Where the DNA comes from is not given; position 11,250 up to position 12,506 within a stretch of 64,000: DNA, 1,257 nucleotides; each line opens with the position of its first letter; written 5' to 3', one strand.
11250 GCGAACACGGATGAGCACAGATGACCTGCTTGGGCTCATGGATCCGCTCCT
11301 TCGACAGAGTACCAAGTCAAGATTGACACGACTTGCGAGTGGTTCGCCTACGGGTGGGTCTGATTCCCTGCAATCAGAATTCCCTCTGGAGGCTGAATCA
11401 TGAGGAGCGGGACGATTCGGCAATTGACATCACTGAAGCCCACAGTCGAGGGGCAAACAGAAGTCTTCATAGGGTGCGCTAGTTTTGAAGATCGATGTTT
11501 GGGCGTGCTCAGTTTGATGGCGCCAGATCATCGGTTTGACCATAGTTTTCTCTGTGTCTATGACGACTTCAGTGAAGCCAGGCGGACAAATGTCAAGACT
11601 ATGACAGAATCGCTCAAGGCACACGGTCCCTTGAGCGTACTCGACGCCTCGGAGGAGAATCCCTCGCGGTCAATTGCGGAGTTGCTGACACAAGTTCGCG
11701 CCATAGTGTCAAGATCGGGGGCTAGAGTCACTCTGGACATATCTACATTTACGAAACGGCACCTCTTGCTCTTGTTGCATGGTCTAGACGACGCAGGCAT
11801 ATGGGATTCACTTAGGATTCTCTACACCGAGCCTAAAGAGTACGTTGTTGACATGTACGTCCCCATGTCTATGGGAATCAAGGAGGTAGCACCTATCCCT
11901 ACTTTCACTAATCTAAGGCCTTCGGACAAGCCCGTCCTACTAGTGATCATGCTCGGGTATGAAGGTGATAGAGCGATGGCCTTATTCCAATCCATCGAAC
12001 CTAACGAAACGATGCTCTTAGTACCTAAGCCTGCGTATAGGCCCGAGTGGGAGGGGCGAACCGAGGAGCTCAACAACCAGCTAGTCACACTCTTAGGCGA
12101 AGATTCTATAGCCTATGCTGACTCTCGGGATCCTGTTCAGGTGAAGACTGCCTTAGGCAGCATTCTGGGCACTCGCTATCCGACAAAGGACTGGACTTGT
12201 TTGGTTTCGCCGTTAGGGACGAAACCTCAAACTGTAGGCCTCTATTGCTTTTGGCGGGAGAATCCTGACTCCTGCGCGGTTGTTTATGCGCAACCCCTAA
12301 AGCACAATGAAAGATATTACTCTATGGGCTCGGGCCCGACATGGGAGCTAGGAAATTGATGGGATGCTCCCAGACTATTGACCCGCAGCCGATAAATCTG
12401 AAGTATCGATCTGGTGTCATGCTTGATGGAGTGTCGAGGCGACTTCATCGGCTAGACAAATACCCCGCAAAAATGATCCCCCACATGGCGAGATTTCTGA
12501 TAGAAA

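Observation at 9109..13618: Translationally coupled operon: TIR-P-loop ATPase, unknown 319-aa protein, DNA methyltransferase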

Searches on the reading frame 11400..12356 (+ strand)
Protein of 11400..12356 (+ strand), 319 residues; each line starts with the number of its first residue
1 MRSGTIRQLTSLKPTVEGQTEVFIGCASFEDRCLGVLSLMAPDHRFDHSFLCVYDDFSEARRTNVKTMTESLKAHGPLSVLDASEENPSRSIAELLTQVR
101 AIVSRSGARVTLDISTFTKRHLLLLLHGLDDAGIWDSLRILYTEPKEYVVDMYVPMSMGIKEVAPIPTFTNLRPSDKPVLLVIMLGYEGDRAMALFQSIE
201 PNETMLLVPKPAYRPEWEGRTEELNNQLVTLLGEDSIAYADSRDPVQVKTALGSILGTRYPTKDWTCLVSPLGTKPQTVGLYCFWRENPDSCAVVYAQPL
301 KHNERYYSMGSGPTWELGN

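Call 3: search_protein_families(library=pfam, proteins=[window:11400-12356:+], max_evalue=0.01)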
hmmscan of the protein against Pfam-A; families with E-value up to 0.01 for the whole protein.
window:11400-12356:+ (319 aa): 0 families

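Call 4: search_protein_families(library=padloc, proteins=[window:11400-12356:+], max_evalue=0.01)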
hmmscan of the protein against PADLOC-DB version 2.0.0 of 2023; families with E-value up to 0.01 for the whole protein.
window:11400-12356:+ (319 aa): 11 families
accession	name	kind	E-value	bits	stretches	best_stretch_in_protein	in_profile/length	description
PDLC01917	CARF6--CARF_CARF_CARF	-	6.4e-33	112.3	1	16-311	13-294/308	-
PDLC01922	CARF6--CARF_CARF_CARF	-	2.1e-31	107.4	1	21-315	16-289/295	-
PDLC01911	CARF6--CARF_CARF_CARF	-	2.1e-30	104.3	1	18-314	20-315/325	-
PDLC01920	CARF6--CARF_CARF_CARF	-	4.4e-25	86.7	1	106-305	78-282/297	-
PDLC01913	CARF6--CARF_CARF_CARF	-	1.4e-21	75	1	107-306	86-288/305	-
PDLC01923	CARF6--CARF_CARF_CARF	-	1.3e-19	68.4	1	20-306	20-291/299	-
PDLC01915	CARF6--CARF_CARF_CARF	-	1.5e-17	62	1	15-278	14-253/297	-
PDLC01914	CARF6--CARF_CARF_CARF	-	1.7e-15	55.2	1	89-296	79-286/311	-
PDLC01918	CARF6--CARF_CARF_CARF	-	1.6e-07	29.1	1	89-275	70-253/298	-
PDLC01912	CARF6--CARF_CARF_CARF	-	5.8e-05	20.6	1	21-230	19-222/312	-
PDLC01916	CARF6--CARF_CARF_CARF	-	0.0011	16.1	1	194-281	207-301/345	-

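Call 5: search_protein_families(library=ncbifam, proteins=[window:11400-12356:+], max_evalue=0.01)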
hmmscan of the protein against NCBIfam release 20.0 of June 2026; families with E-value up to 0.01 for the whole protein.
window:11400-12356:+ (319 aa): 0 families

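Call 10: find_homologous_proteins(query=window:11400-12356:+)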
Query window:11400-12356:+ (319 aa): 398 proteins with E <= 0.001 among 1216 candidates; the best 120 are listed.
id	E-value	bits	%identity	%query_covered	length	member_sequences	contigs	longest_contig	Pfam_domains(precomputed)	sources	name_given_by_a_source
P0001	1.2e-214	729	100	100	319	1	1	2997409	-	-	-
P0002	3.2e-174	597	80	100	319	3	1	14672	-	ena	-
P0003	1.2e-173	595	80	100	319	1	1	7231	-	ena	-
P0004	1.2e-173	595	79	100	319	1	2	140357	-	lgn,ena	-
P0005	1.6e-173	594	80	100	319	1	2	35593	-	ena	-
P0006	4.3e-173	593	80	100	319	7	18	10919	-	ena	-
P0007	9.1e-172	589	80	100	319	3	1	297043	-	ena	-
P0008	2.2e-171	587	78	99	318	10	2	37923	-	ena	-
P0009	5.7e-171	586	78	100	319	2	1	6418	-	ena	-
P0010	1.4e-170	585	80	98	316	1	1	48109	-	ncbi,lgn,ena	-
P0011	2.0e-170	584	79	100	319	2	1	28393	-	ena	-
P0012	7.6e-170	582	78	100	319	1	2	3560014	-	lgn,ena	-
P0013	1.7e-168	578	77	100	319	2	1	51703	-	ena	-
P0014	3.8e-166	570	76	100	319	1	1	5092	-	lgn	-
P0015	7.8e-161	553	74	100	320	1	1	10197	-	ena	-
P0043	1.7e-92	328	49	98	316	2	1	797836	-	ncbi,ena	-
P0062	2.3e-84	302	45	93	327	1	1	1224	PF23400.2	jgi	jgi:hypothetical protein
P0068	5.7e-82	294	43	96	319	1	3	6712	PF23400.2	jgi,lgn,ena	-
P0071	3.1e-81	291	44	94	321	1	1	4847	PF23400.2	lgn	-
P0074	4.9e-80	287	43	94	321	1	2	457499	PF23400.2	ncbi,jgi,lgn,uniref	ncbi:MAG: hypothetical protein ABSB80_12035 [Methanoregula sp.]|jgi:hypothetical protein|uniref:hypo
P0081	2.7e-78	282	42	94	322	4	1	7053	PF23400.2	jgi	-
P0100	1.2e-73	266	43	93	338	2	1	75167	-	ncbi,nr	ncbi:MAG: hypothetical protein E3J35_09225 [Methanomassiliicoccales archaeon]|nr:MAG: hypothetical p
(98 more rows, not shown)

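Call 11: find_encoding_contigs(protein=P0074, flank=8000, max_places=3)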
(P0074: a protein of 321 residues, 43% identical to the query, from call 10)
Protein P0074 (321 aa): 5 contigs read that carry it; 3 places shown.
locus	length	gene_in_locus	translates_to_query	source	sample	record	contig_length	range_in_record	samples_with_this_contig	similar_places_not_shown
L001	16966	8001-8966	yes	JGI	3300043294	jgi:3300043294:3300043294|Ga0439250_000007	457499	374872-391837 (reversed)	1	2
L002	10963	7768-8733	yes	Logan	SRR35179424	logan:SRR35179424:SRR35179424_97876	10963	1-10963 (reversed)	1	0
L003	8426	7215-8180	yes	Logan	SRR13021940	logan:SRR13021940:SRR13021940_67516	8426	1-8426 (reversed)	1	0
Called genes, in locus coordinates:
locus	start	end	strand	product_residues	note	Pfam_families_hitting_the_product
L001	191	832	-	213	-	PF00149:Metallophos, PF14582:Metallophos_3 (weak)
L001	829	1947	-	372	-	PF02310:B12-binding (weak), PF04055:Radical_SAM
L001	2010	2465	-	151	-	-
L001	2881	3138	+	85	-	-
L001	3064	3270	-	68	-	-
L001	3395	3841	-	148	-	PF01989:AcnX_swivel_put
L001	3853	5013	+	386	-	PF05496:RuvB_N (faint), PF07724:AAA_2 (weak), PF13191:AAA_16 (faint), PF00004:AAA, PF17862:AAA_lid_3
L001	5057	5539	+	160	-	PF19120:DUF5804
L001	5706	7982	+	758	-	PF01582:TIR, PF13676:TIR_2, PF24389:ORC-CDC6-like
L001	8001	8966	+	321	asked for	PF23400:CARF_Card1 (faint)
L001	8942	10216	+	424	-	PF01555:N6_N4_Mtase, PF01170:UPF0020 (faint), PF02086:MethyltransfD12 (faint)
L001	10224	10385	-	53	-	-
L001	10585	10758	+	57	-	-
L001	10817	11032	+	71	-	-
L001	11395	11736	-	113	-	-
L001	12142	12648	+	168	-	-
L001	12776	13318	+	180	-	PF01135:PCMT (weak), PF01209:Ubie_methyltran (weak), PF05175:MTS (weak), PF02390:Methyltransf_4, PF13847:Methyltransf_31, PF08241:Methyltransf_11, PF08242:Methyltransf_12 (weak), PF13649:Methyltransf_25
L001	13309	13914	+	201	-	PF00590:TP_methylase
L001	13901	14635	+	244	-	PF00590:TP_methylase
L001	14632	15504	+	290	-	PF11760:CbiG_N, PF01890:CbiG_C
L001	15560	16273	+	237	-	PF00590:TP_methylase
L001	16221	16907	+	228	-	PF02570:CbiC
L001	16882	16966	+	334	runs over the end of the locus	PF01888:CbiD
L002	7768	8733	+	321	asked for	PF23400:CARF_Card1 (faint)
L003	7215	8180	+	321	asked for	PF23400:CARF_Card1 (faint)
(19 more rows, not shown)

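Call 12: find_encoding_contigs(protein=P0043, flank=8000, max_places=3)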
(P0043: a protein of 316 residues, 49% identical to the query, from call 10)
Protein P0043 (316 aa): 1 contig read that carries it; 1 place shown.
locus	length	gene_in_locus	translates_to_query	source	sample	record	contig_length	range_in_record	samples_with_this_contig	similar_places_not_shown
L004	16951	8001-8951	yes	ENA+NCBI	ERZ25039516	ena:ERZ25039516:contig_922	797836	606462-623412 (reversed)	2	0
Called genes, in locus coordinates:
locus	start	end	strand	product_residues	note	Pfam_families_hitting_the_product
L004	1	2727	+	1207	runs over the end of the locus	PF24807:WD40_CDC20-Fz, PF25175:Beta-prop_WDR5, PF23409:Beta-prop_EML, PF23414:Beta-prop_EML_2, PF25175:Beta-prop_WDR5, PF00400:WD40, PF23381:Beta-prop_IFT122_1st, PF24105:Beta-prop_CAF1B_HIR1, +53 more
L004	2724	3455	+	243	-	-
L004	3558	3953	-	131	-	PF00303:Thymidylat_synt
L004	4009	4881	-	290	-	-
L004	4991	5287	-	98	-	PF13676:TIR_2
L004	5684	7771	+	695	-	PF01582:TIR, PF13676:TIR_2, PF24389:ORC-CDC6-like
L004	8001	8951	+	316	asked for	-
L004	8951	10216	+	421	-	PF01555:N6_N4_Mtase, PF01170:UPF0020 (weak)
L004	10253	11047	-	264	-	PF00303:Thymidylat_synt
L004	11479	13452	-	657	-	PF00589:Phage_integrase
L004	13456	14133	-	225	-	-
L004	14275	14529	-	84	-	-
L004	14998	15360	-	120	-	-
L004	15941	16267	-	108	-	PF00589:Phage_integrase (weak)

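Call 13: find_encoding_contigs(protein=P0100, flank=8000, max_places=3)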
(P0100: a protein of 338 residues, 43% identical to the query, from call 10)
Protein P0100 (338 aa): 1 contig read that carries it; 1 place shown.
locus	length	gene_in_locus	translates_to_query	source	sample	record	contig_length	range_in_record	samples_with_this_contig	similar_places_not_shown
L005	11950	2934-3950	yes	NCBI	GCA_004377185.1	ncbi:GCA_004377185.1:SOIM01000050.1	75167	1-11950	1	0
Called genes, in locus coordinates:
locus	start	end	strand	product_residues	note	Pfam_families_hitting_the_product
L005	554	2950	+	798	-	PF13676:TIR_2, PF24389:ORC-CDC6-like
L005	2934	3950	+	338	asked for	-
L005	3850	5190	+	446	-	PF01555:N6_N4_Mtase, PF01170:UPF0020 (faint), PF13847:Methyltransf_31 (faint), PF01555:N6_N4_Mtase (weak)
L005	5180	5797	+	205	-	PF02511:Thy1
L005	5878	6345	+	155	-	-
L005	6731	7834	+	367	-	-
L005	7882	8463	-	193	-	PF06941:NT5C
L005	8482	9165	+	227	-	-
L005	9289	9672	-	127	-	PF00383:dCMP_cyt_deam_1, PF08211:dCMP_cyt_deam_2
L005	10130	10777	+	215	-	-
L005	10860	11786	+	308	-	PF01939:NucS_C (weak)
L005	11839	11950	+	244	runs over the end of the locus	-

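Call 28: find_related_loci(query=A1, collection=genome_contigs, flank=8000)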
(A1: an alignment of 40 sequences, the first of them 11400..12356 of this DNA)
Query A1 (319 aa) in genome_contigs; peptide patterns used: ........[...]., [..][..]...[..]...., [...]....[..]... (x = any residue, [..] = any of these).
111 stretches matched a pattern; 74 encode a relative of the query (tblastn E <= 1e-3); 73 distinct loci.
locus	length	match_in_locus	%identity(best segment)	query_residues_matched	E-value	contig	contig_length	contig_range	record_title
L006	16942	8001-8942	80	5-318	2e-166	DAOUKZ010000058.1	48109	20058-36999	MAG TPA_asm: Dehalococcoidia bacterium isolate S8_371 89578, whole genome shotgun sequence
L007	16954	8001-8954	71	1-318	3e-157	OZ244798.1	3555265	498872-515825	MAG: Chloroflexota bacterium isolate 2a568fc5-af87-46f8-82f8-bda4512a6bab genome assembly, chromosome: 1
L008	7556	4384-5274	50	21-317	1e-99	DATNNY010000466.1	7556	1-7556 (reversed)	MAG TPA_asm: Pyrinomonadaceae bacterium isolate SMAG_U11517 k141_1701778, whole genome shotgun sequence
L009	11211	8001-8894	50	21-317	2e-99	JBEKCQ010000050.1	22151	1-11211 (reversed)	MAG: Terriglobia bacterium isolate SPRUCE 163 SPRUCE_163_50, whole genome shotgun sequence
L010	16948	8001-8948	48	2-317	2e-97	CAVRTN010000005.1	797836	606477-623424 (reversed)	MAG: Pyrinomonadaceae bacterium isolate MFD04212.bin.1.211 genome assembly, contig: contig_922, whole genome shotgun seq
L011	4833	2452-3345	48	21-319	1e-97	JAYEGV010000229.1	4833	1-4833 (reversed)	MAG: Methanobacteriota archaeon isolate MAG236 MAG236_229, whole genome shotgun sequence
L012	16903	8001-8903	43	20-317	3e-89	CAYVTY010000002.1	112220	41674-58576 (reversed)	MAG TPA_asm: uncultured Methanoregula sp. isolate binchicken_co3_321 genome assembly, contig: NODE_393_length_112220_cov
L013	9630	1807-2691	43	22-317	5e-84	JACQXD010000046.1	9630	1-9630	MAG: Nitrospirae bacterium isolate NC_groundwater_1506_Pr4_B-0.1um_42_4 SR1-18-B1_scaffold_93679, whole genome shotgun s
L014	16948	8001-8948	43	5-317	2e-81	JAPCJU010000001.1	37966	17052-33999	MAG: Thaumarchaeota archaeon isolate SubAcS9-71 SubAcS9-71_1, whole genome shotgun sequence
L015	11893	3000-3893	43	21-317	3e-78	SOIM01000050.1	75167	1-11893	MAG: Methanomassiliicoccales archaeon isolate E29_bin30 NODE_15_length_75167_cov_12.566873, whole genome shotgun sequenc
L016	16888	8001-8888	42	22-317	1e-75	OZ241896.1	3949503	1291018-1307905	MAG: Vicinamibacterales bacterium isolate 33c84dbd-3a66-4f2e-aaf6-8813f582eb9b genome assembly, chromosome: 1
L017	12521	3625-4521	41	21-318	8e-74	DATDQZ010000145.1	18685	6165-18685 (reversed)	MAG TPA_asm: Candidatus Bathyarchaeia archaeon isolate SMAG_U7964 k141_1943974, whole genome shotgun sequence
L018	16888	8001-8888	43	22-317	4e-74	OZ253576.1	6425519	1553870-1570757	MAG: Vicinamibacterales bacterium isolate 6a0cd737-ee79-44fe-98ec-e457d3034484 genome assembly, chromosome: 1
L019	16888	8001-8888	43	22-317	9e-74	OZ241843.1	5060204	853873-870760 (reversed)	MAG: Vicinamibacterales bacterium isolate d728d8a6-ce75-4a6f-b799-faf650d2db42 genome assembly, chromosome: 1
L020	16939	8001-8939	42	4-317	2e-73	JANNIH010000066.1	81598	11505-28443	MAG: Holophagales bacterium isolate SOY_6_C_metabat_145 SOY_6_C_k141_451545, whole genome shotgun sequence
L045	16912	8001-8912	38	9-314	1e-63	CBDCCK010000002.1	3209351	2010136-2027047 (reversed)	MAG: Nitrosopumilaceae archaeon isolate 389b3062-a251-4925-bfa2-0b5b4056803b genome assembly, contig: contig_2, whole ge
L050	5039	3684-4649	38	2-317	6e-57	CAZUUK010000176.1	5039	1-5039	MAG TPA_asm: uncultured Planctomycetota bacterium isolate SRP068000_co1_50 genome assembly, contig: NODE_39642_length_50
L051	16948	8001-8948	38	1-317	1e-56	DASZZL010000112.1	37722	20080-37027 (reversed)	MAG TPA_asm: Pyrinomonadaceae bacterium isolate SMAG_U6235 k141_217982, whole genome shotgun sequence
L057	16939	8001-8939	34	1-317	3e-52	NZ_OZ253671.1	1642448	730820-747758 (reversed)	MAG: Nitrosopumilus sp. isolate a7174fe6-efbc-48e7-936d-e4c6e82819a1 chromosome 1, complete sequence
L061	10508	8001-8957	33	1-315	2e-41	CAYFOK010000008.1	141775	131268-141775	MAG TPA_asm: uncultured Candidatus Scalindua sp. isolate ERP019367_co2_59 genome assembly, contig: NODE_131_length_14177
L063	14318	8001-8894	30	22-317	3e-34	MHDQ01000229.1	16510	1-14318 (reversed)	MAG: Nitrospinae bacterium RIFCSPLOWO2_12_FULL_45_22 rifcsplowo2_12_scaffold_4264, whole genome shotgun sequence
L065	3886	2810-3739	28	6-317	2e-22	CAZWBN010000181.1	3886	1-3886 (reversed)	MAG TPA_asm: uncultured Clostridia bacterium isolate binchicken_co6_404 genome assembly, contig: NODE_32600_length_3886_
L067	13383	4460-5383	26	1-315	7e-14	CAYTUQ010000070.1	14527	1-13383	MAG TPA_asm: uncultured bacterium isolate binchicken_co262_234 genome assembly, contig: NODE_4581_length_14527_cov_24.31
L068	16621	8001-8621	28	111-311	4e-13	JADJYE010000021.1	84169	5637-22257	MAG: Polyangiaceae bacterium isolate Lyne_18-Q3-R50-59_BAT3C.601 tig00028809-10-840570, whole genome shotgun sequence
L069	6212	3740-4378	25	101-305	8e-12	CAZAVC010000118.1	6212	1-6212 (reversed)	MAG TPA_asm: uncultured Fimbriimonas sp. isolate binchicken_co192_40 genome assembly, contig: NODE_1816_length_6212_cov_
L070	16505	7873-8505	29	112-315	1e-11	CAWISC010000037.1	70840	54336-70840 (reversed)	MAG: uncultured Gammaproteobacteria bacterium isolate MFD09206.bin.1.132 genome assembly, contig: contig_27646, whole ge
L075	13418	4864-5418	26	109-284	2e-7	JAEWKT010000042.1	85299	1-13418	MAG: Proteobacteria bacterium isolate OH_PBrB_6 k127_703856, whole genome shotgun sequence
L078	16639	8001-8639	24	82-285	8e-7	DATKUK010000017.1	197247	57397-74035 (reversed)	MAG TPA_asm: Phycisphaerae bacterium isolate SMAG_U14105 k141_587442, whole genome shotgun sequence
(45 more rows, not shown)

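Call 34: predict_structure(alignment_id=A1)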
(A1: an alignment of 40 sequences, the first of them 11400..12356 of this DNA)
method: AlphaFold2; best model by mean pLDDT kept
length: 319 residues; sequences in the alignment: 40
mean_pLDDT: 91.9   pTM: 0.92
mean pLDDT of the five models: 91.9, 91.2, 90.8, 90.7, 90.4
residues with pLDDT >= 90: 247; 70-90: 60; 50-70: 9; < 50: 3
segments of 3 or more residues with pLDDT < 50: 1-3
pLDDT, mean of each block of 10 residues (from residue 1): 75 83 96 96 94 92 97 97 93 97 93 97 98 95 87 71 90 85 93 94 98 91 94 97 97 96 95 97 95 92 77 92
secondary structure, 60 per line:
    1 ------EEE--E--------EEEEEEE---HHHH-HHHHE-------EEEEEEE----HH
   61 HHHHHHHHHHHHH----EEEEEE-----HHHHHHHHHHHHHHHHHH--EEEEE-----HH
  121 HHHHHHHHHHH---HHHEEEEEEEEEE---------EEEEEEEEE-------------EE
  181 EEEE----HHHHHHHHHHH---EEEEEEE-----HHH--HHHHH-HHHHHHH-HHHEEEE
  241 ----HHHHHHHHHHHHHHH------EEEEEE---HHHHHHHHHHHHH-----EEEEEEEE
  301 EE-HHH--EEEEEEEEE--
elements in order: E7-9 E21-27 H31-34 H36-39 E48-54 H59-73 E78-83 H89-106 E109-113 H119-131 E138-147 E157-165 E179-184 H189-199 E203-209 H220-224 H226-232 E237-240 H245-259 E266-271 H275-287 E293-302 E309-317

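Call 37: search_solved_structures(query=A1, max_evalue=1)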
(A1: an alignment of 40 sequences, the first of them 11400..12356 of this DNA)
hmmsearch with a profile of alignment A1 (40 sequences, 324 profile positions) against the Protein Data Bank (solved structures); distinct sequences matched with E-value up to 1: 0.

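Call 38: fold_search(model_id=the predicted structure, library=pdb)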
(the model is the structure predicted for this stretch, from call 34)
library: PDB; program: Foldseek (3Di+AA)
matches with E <= 10: 1559; with E <= 0.001: 18
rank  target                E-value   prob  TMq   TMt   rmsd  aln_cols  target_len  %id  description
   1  6lg0_D                7.0e-05  0.92  0.25  0.20  22.3       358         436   12  Crystal structure of SbCGTa in complex with UDP (released 2020-11-18)
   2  5wcn_A                9.0e-05  0.97  0.27  0.24  15.7       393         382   10  Structure of a bacterial polysialyltransferase in complex with CDP (released 2017-08-02)
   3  5fsh_A                2.5e-04  1.00  0.28  0.20   5.0       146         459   12  Crystal structure of Thermus thermophilus Csm6 (released 2016-01-27)
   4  8jbc_A                2.7e-04  1.00  0.27  0.20   5.6       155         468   15  Crystal Structure of the Csm6 K137A mutant from Thermus thermophilus HB8 in its apo form (released 2023-12-13)
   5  5wc6_A                2.7e-04  0.87  0.25  0.22  15.6       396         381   11  Structure of a bacterial polysialyltransferase at 2.2 Angstrom resolution (released 2017-08-02)
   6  7d99_A                3.0e-04  0.89  0.25  0.11  17.1       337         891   10  human potassium-chloride co-transporter KCC4 (released 2020-12-30)
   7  8jbb_A                3.6e-04  1.00  0.25  0.18   4.9       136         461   14  Crystal Structure of the Csm6 from Thermus thermophilus HB8 in complex with A2>p (released 2023-12-13)
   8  3mt0                  3.6e-04  0.92  0.24  0.27  17.4       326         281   10  The crystal structure of a functionally unknown protein PA1789 from Pseudomonas aeruginosa PAO1 (released 2010-05-12)
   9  5vp5                  4.1e-04  0.60  0.20  0.17  17.7       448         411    8  Crystal structure of a 3-oxoacyl-acyl-carrier protein reductase FabG4 from Mycobacterium smegmatis bound to NAD (released 2017-05-17)
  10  8j2u_A                4.6e-04  0.84  0.25  0.18  17.6       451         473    9  Glucosyl Transferase NbUGT72AY1 co-crystallized with UDP (released 2024-04-17)
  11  3v1u                  4.6e-04  0.60  0.21  0.18  17.6       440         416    8  Crystal structure of a beta-ketoacyl reductase FabG4 from Mycobacterium tuberculosis H37Rv complexed with NAD+ and Hexan (released 2012-11-28)
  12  6lfz_B                4.9e-04  0.69  0.22  0.18  15.2       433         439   10  Crystal structure of SbCGTb in complex with UDPG (released 2020-11-18)
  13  8jbb_B                7.1e-04  1.00  0.25  0.18   4.9       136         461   14  Crystal Structure of the Csm6 from Thermus thermophilus HB8 in complex with A2>p (released 2023-12-13)
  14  8xfw_A                7.5e-04  0.72  0.25  0.19  16.9       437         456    8  Crystal structure of MiCGT(M148A/V190T/S121D) in complex with UDP (released 2024-12-18)
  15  8t66_B                8.0e-04  1.00  0.30  0.54   4.3       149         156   11  cA6 bound Cam1 (released 2024-01-10)
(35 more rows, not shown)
